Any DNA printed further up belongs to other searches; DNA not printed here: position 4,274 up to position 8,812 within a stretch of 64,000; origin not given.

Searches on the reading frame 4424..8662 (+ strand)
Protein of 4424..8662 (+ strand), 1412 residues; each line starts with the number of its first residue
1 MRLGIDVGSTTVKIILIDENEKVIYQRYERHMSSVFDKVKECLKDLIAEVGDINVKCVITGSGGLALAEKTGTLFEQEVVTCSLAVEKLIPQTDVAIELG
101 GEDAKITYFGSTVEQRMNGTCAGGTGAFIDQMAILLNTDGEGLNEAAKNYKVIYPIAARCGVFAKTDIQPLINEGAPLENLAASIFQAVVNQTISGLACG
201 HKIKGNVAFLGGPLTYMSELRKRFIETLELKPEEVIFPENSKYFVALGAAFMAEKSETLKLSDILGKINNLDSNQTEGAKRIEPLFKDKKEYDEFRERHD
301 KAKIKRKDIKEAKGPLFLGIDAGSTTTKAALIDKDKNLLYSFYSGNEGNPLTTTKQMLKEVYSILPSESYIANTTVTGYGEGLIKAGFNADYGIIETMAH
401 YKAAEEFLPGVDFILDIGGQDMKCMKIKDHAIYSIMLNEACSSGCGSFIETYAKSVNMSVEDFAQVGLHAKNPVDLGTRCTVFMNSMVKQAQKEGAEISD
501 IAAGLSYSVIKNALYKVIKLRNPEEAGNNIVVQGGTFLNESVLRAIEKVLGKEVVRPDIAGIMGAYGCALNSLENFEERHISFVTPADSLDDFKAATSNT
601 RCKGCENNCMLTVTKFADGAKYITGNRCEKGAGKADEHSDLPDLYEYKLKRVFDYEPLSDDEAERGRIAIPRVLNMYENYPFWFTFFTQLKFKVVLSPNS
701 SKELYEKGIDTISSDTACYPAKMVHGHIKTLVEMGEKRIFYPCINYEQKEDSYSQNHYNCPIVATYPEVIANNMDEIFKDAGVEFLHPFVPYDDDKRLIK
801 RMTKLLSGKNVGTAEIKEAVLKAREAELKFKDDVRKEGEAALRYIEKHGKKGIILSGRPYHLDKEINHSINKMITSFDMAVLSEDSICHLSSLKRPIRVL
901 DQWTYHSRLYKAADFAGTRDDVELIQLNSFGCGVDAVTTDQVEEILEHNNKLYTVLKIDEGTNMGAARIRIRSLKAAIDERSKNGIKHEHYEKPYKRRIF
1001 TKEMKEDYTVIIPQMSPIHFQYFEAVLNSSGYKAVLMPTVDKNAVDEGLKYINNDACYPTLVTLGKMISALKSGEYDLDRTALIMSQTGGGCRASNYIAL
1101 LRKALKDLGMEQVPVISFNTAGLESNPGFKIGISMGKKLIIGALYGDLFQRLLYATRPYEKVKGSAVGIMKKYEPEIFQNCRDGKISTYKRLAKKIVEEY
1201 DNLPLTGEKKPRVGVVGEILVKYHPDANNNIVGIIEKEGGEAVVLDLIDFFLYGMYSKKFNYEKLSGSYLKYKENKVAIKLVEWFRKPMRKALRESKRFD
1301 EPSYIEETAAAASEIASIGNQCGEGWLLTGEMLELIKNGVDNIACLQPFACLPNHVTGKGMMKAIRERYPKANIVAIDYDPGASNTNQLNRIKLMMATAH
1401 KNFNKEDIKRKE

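Call 43: search_protein_families(library=ncbifam, proteins=[window:4424-8662:+], max_evalue=1e-10)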
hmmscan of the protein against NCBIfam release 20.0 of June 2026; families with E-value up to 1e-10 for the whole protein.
window:4424-8662:+ (1412 aa): 5 families
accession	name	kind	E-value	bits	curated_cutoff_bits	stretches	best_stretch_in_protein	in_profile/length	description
TIGR00241.1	CoA_E_activ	domain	2.1e-69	233.8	125.4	2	317-570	2-247/248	acyl-CoA dehydratase activase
TIGR03286.1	methan_mark_15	hypoth_equivalog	1.2e-37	129.9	455.75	2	310-571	139-400/404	methanogenesis marker 15 protein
TIGR02259.1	benz_CoA_red_A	equivalog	6.1e-32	110.9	578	1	372-550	229-405/432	benzoyl-CoA reductase subunit A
TIGR02261.1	benz_CoA_red_D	equivalog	1.6e-16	60.3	312.85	0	4-250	5-259/262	benzoyl-CoA reductase subunit D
NF009842.0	PRK13317.1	equivalog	1.3e-13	51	234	0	1-69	3-63/277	type II pantothenate kinase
